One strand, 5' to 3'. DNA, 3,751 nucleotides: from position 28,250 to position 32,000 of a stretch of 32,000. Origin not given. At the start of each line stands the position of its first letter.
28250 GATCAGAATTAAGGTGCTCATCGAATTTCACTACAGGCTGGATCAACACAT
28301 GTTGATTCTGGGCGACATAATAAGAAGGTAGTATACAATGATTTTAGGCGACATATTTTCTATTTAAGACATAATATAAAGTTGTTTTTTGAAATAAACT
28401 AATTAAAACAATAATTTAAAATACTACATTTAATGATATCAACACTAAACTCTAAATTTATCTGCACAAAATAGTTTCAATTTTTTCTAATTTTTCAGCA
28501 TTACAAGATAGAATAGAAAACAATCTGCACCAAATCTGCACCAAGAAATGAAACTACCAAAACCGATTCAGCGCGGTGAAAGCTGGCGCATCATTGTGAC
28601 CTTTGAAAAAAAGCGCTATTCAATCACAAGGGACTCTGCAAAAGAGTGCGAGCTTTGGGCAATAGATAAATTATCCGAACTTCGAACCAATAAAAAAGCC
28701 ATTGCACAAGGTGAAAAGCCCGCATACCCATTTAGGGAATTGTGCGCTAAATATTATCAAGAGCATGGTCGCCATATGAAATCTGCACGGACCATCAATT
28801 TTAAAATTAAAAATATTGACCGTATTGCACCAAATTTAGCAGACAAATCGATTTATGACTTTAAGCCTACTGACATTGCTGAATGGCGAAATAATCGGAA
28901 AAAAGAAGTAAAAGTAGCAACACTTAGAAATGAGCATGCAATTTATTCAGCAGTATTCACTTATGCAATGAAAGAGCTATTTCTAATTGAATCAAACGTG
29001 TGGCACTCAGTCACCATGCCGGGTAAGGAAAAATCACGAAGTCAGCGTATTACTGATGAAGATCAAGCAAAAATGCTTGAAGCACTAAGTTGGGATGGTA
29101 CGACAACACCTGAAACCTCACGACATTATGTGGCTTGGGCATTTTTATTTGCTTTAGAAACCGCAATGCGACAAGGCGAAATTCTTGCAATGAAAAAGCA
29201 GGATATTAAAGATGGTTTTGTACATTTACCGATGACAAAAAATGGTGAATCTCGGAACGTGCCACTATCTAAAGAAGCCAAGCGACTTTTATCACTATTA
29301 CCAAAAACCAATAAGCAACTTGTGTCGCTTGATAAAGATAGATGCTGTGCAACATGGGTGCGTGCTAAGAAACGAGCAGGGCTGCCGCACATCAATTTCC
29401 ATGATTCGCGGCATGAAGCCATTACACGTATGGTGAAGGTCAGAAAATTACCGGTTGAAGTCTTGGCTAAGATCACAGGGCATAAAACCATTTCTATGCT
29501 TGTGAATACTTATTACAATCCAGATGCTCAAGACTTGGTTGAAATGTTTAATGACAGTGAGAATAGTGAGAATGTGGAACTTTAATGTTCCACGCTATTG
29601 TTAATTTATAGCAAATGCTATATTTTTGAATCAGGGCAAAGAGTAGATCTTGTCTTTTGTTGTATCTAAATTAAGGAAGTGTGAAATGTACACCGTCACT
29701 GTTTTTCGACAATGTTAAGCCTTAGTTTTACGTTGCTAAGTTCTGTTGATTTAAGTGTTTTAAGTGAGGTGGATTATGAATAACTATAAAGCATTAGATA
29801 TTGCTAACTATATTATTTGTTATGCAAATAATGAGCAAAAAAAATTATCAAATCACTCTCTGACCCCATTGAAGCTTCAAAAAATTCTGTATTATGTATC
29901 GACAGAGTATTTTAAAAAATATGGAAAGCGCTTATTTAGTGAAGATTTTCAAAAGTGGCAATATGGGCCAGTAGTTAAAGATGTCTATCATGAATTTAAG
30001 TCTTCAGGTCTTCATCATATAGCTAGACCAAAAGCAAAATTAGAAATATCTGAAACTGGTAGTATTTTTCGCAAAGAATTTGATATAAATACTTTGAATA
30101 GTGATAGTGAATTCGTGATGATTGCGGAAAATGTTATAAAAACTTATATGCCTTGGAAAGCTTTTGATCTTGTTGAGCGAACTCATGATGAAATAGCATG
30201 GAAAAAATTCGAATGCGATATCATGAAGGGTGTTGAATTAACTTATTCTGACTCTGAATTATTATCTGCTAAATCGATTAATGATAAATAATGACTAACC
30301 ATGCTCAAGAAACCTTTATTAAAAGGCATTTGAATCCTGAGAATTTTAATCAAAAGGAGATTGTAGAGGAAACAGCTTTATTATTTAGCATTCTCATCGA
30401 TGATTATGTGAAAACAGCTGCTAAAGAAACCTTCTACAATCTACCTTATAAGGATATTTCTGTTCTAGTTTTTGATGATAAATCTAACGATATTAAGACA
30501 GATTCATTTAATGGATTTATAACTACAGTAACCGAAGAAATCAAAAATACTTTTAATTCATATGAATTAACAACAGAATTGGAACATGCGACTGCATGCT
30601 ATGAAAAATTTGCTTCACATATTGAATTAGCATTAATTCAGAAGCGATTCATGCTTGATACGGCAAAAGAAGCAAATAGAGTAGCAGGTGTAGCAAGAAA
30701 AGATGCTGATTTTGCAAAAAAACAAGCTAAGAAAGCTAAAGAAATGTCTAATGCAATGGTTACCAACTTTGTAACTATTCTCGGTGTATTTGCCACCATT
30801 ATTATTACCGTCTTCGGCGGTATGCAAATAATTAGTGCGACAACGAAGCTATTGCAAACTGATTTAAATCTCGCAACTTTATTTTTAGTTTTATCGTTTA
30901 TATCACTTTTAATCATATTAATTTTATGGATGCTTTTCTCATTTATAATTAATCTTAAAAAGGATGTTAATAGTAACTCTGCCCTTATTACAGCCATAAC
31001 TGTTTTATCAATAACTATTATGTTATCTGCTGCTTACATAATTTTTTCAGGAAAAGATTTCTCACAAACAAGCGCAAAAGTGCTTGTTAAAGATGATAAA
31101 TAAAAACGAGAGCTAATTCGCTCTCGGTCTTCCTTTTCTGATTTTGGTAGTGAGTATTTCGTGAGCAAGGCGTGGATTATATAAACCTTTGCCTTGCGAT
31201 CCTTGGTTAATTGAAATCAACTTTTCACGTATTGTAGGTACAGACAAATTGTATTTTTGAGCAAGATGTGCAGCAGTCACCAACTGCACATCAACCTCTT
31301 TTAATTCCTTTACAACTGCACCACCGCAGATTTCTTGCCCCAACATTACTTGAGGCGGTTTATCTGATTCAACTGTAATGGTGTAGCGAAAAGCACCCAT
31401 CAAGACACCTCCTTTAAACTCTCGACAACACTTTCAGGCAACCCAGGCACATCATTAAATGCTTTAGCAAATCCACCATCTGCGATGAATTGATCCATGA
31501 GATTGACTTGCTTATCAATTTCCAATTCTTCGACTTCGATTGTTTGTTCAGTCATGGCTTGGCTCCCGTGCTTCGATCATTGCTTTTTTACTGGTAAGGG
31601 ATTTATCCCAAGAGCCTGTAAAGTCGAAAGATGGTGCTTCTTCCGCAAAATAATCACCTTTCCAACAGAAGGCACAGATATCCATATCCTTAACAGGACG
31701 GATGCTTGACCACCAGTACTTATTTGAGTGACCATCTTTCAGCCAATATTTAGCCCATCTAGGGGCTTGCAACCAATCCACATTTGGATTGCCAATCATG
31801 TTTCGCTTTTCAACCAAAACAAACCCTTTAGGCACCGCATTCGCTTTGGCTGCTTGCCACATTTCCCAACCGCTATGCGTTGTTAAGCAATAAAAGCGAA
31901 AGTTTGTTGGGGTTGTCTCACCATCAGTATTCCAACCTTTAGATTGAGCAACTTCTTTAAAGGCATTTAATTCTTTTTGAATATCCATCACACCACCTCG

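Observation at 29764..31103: Integrase-adjacent two-gene module: Panacea/DUF4065 protein coupled to an unrecognisable coiled-coil + 3-TM protein (candidate toxin-antitoxin / abortive-infection system)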

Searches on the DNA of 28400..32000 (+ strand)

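Call 7: search_dna_similar(query=window:28400-32000:+, collection=phages, mode=near, max_rows=20)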
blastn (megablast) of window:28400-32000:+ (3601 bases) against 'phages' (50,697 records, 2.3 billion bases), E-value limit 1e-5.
No match.
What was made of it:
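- Tried and rejected: No match (call 7).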

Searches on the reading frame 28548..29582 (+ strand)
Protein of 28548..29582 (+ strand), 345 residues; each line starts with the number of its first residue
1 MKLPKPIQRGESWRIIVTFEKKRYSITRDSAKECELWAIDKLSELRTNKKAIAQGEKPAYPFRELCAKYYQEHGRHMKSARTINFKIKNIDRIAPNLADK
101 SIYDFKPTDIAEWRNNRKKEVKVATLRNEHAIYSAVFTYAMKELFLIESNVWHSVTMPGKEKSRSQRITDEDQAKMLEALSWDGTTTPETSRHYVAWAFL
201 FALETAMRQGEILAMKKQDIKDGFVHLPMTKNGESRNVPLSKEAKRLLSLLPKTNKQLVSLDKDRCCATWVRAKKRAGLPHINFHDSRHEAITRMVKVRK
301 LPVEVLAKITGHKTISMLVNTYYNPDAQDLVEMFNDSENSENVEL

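Call 3: search_protein_families(library=pfam, proteins=[window:28548-29582:+], max_evalue=1)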
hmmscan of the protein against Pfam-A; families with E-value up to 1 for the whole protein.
window:28548-29582:+ (345 aa): 6 families
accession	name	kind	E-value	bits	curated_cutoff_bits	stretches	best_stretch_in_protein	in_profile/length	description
PF00589.27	Phage_integrase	-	5.2e-20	72.4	27.1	1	182-327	17-170/172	Phage integrase family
PF24624.1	Int_N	-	2.6e-08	34.9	27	1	63-139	6-80/100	Phage integrase, N-terminal domain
PF14659.12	Phage_int_SAM_3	-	0.0073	16.9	22.6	1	62-115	2-55/58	Phage integrase, N-terminal SAM-like domain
PF22022.2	Phage_int_M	-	0.013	16.1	27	1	62-143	1-82/96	Phage integrase central domain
PF13495.12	Phage_int_SAM_4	-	0.065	14.1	27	1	76-142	12-80/85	Phage integrase, N-terminal SAM-like domain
PF12834.13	Phage_int_SAM_2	-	0.098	13.7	22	1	79-142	18-87/91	Phage integrase, N-terminal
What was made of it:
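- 28548..29585 (+): Tyrosine integrase of the integrated element. This is context, not part of the module. PF00589 5.2e-20 and PF24624 Int_N 2.6e-8 (call 3).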

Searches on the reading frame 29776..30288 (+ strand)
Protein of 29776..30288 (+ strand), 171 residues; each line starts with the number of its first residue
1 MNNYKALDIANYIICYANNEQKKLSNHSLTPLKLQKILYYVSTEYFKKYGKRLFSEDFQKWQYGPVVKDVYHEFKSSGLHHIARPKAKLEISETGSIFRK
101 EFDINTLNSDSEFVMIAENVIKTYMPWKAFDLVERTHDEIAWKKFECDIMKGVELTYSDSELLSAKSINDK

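Call 3: search_protein_families(library=pfam, proteins=[window:29776-30288:+], max_evalue=1)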
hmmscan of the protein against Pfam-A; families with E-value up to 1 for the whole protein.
window:29776-30288:+ (171 aa): 1 family
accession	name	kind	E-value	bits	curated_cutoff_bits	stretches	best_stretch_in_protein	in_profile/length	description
PF13274.11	SocA_Panacea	-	8e-21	75.5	25.7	1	34-143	1-113/113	Antitoxin SocA-like, Panacea domain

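Call 4: search_protein_families(library=padloc, proteins=[window:29776-30288:+], max_evalue=1)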
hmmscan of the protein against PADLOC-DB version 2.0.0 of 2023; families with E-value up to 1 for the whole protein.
window:29776-30288:+ (171 aa): 0 families
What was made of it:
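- Neither protein hits PADLOC (call 4).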

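Call 5: search_protein_families(library=phrogs, proteins=[window:29776-30288:+], max_evalue=0.1)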
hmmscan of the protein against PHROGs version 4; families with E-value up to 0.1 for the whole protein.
window:29776-30288:+ (171 aa): 4 families
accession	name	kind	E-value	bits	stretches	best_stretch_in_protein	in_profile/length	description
phrog_1281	-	unknown function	7.9e-39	134.4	1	2-161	6-145/195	-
phrog_10390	-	unknown function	3.3e-28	100.1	1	4-146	149-274/299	-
phrog_12393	-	unknown function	2.6e-05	25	1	1-112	1-104/157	-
phrog_8285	-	unknown function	0.034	15.4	0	9-38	53-82/110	-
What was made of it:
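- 29776..30291 (+): panA: a stand-alone Panacea/DUF4065 antitoxin of 171 aa. The Panacea domain spans residues 34-143 and there is no extra N-terminal domain. PF13274 E 8e-21, 75.5 bits against a cut-off of 25.7 (call 3). phrog_1281 E 7.9e-39 (call 5).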

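Call 6: search_protein_families(library=ncbifam, proteins=[window:29776-30288:+], max_evalue=1)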
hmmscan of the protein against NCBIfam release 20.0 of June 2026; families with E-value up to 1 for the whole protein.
window:29776-30288:+ (171 aa): 2 families
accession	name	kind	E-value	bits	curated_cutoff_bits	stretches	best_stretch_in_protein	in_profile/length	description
NF047745.1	SocA_antitoxin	equivalog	2.6e-20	72.8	190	1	8-143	5-130/176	type VI toxin-antitoxin system SocA family antitoxin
NF048014.1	antitoxin_DarG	equivalog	0.057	12.7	250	1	19-79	178-231/338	type II toxin-antitoxin system antitoxin DNA ADP-ribosyl glycohydrolase DarG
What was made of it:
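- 29776..30291 (+): NCBIfam SocA_antitoxin scores 72.8 bits, below its 190-bit cut-off (call 6).
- On SocA (NCBIfam NF047745 equivalog): 72.8 bits against a cut-off of 190 (call 6).
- Closest known: SocA-SocB of Caulobacter crescentus. Same: Gene 1 shares the Panacea domain (NCBIfam SocA_antitoxin E 2.6e-20, call 6).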

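Call 67: search_dna_similar(query=window:29776-30288:+, collection=phages, mode=protein, max_rows=15, max_evalue=0.00001)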
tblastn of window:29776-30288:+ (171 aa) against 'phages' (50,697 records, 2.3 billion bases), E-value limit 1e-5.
Records with a match: 137; places in all: 140; records where one place covers at least 80% of the query: 53.
Best place of each record, by identity: 60-80% 1; <60% 136.
By first word of the organism name: Streptococcus 31; Bacteriophage 20; Paenibacillus 19; Stx2a-converting 19; Escherichia 7; Pseudomonas 6; Listeria 5; Riemerella 4; Bacillus 3; Moraxella 2; and 16 more.
By host as written in the record: - 28; Paenibacillus larvae 11; Helicobacter cinaedi 11; Paenibacillus larvae ATCC 9545 7; Pseudomonas aeruginosa 6; Listeria monocytogenes 4; Riemerella anatipestifer 3; Moraxella catarrhalis 2; and 56 more.
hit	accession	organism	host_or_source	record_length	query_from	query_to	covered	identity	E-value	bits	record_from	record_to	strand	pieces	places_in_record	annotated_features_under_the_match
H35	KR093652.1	Moraxella phage Mcat28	Moraxella catarrhalis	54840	4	162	93%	43.2%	6e-29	117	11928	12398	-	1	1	hypothetical protein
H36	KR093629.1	Moraxella phage Mcat5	Moraxella catarrhalis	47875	4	165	95%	40.1%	2e-29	118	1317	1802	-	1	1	hypothetical protein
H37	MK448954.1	Streptococcus phage Javan476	Streptococcus pyogenes ERR473551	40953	6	154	87%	40.5%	2e-23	101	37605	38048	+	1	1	hypothetical protein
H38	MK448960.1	Streptococcus phage Javan492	Streptococcus pyogenes Manfredo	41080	6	154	87%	40.5%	2e-23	101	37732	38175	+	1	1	hypothetical protein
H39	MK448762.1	Streptococcus phage Javan447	Streptococcus pyogenes Alab49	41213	6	154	87%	40.5%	2e-23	101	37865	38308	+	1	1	hypothetical protein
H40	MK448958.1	Streptococcus phage Javan486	Streptococcus pyogenes HSC5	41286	6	154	87%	40.5%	2e-23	101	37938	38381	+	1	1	hypothetical protein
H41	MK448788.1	Streptococcus phage Javan511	Streptococcus pyogenes MGAS315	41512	6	154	87%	40.5%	2e-23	101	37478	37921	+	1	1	hypothetical protein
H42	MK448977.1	Streptococcus phage Javan530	Streptococcus pyogenes SSI-1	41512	6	154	87%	40.5%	2e-23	101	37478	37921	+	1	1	hypothetical protein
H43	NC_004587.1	Streptococcus phage 315.4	Streptococcus pyogenes MGAS315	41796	6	154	87%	40.5%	2e-23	101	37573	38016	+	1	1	DUF4065 domain-containing protein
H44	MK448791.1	Streptococcus phage Javan517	Streptococcus pyogenes MGAS6180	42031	6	154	87%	40.5%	2e-23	101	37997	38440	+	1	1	hypothetical protein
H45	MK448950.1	Streptococcus phage Javan464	Streptococcus pyogenes ERR111974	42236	6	154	87%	40.5%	2e-23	101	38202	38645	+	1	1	hypothetical protein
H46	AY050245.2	Streptococcus phage phiNIH1.1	-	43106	6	154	87%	40.5%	2e-23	101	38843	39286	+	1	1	hypothetical protein-phage associated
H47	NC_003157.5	Streptococcus phage phiNIH1.1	-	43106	6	154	87%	40.5%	2e-23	101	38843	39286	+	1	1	DUF4065 domain-containing protein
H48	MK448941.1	Streptococcus phage Javan446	Streptococcus pyogenes Alab49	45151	6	154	87%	40.5%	2e-23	101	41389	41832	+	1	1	hypothetical protein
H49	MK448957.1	Streptococcus phage Javan484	Streptococcus pyogenes HSC5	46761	6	154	87%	40.5%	2e-23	101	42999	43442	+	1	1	hypothetical protein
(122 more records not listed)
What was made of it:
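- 29776..30291 (+): It is 43% identical to the PanA of Moraxella phage Mcat28 and 40.5% to phiNIH1.1 p52 (call 67).
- The nearest phage relatives of gene 1 are the PanAs paired with T4 toxins (call 67).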

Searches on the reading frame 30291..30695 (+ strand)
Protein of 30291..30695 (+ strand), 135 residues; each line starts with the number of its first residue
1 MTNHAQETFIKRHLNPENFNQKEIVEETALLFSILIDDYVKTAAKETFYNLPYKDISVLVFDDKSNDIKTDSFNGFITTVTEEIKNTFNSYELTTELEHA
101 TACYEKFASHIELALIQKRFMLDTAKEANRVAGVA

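Call 86: predict_structure(alignment_id=A4)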
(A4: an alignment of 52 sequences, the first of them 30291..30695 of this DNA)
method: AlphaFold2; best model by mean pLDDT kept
length: 135 residues; sequences in the alignment: 52
mean_pLDDT: 89.9   pTM: 0.83
mean pLDDT of the five models: 89.9, 88.0, 87.9, 87.4, 86.5
residues with pLDDT >= 90: 97; 70-90: 33; 50-70: 5; < 50: 0
segments of 3 or more residues with pLDDT < 50: none
pLDDT, mean of each block of 10 residues (from residue 1): 85 92 95 92 86 94 80 94 90 85 96 92 91 80
secondary structure, 60 per line:
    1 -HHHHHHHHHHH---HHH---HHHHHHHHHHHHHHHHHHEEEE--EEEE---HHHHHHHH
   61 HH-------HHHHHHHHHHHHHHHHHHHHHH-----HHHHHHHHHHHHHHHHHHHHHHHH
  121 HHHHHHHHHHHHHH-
elements in order: H2-12 H22-39 E40-43 E46-49 H53-62 H70-91 H97-134
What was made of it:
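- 30291..30563 (+): PanT N-terminal compact helical domain with one beta-hairpin (aa 1-91). It holds the conserved LPY53KDI motif. The AF2 domain model has pLDDT 89.9 and pTM 0.83 (call 86).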

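Call 88: fold_search(model_id=the predicted structure, library=pdb)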
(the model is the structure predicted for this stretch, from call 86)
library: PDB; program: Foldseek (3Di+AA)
matches with E <= 10: 519; with E <= 0.001: 0
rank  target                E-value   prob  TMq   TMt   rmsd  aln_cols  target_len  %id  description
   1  1lhs                  5.3e-01  0.51  0.41  0.37   7.6       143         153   13  LOGGERHEAD SEA TURTLE MYOGLOBIN (AQUO-MET) (released 1995-06-03)
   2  3pmd                  5.9e-01  0.66  0.47  0.42   7.3       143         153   17  Crystal structure of the sporulation inhibitor pXO1-118 from Bacillus anthracis (released 2011-01-19)
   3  4u8u_B                8.1e-01  0.47  0.34  0.33   6.6        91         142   12  The Crystallographic structure of the giant hemoglobin from Glossoscolex paulistus at 3.2 A resolution. (released 2015-06-10)
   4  2bnl_C                9.1e-01  0.35  0.39  0.39   7.0       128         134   11  The structure of the N-terminal domain of RsbR (released 2005-11-03)
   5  1v75_B                9.6e-01  0.33  0.35  0.33   5.6       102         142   15  Crystal structure of hemoglobin D from the Aldabra giant tortoise (Geochelone gigantea) at 2.0 A resolution (released 2003-12-30)
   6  8z7a_E                1.1e+00  0.09  0.22  0.15  12.9       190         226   10  Open Barrel Structure of Translin from Trichoderma virens (released 2025-04-23)
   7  8rz0_E                1.2e+00  0.15  0.26  0.30  17.9       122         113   14  Synthetic immunogen RH5-34EM bound to monoclonal antibody R5.016 (released 2024-07-17)
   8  3zta                  1.2e+00  0.30  0.41  0.40   6.9       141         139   12  The bacterial stressosome: a modular system that has been adapted to control secondary messenger signaling (released 2012-02-22)
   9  1wmu_B                1.2e+00  0.30  0.37  0.34   5.6       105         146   14  Crystal Structure of Hemoglobin D from the Aldabra Giant Tortoise, Geochelone gigantea, at 1.65 A resolution (released 2004-08-03)
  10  4wch                  1.2e+00  0.16  0.34  0.33   8.4       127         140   15  Structure of Isolated D Chain of Gigant Hemoglobin from Glossoscolex paulistus (released 2015-06-10)
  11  4mqg_B                1.5e+00  0.14  0.23  0.21  14.0        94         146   15  Structure of Carbonmonoxy Adult Hemoglobin Bristol-Alesha alphawtbetaV67M (released 2013-10-02)
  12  3qb5_A                1.5e+00  0.06  0.20  0.14  17.1       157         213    8  Human C3PO complex in the presence of MnSO4 (released 2011-05-11)
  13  5vmm_A                1.6e+00  0.21  0.39  0.38   7.4       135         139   13  Staphylococcus aureus IsdB bound to human hemoglobin (released 2017-11-15)
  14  1x9f_B                1.6e+00  0.18  0.36  0.34   7.9       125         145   13  Hemoglobin Dodecamer from Lumbricus Erythrocruorin (released 2004-11-30)
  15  1s5x_B                1.7e+00  0.16  0.35  0.34   7.8       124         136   11  The crystal structure of Trematomus bernacchii hemoglobin oxidized by air (released 2004-05-04)
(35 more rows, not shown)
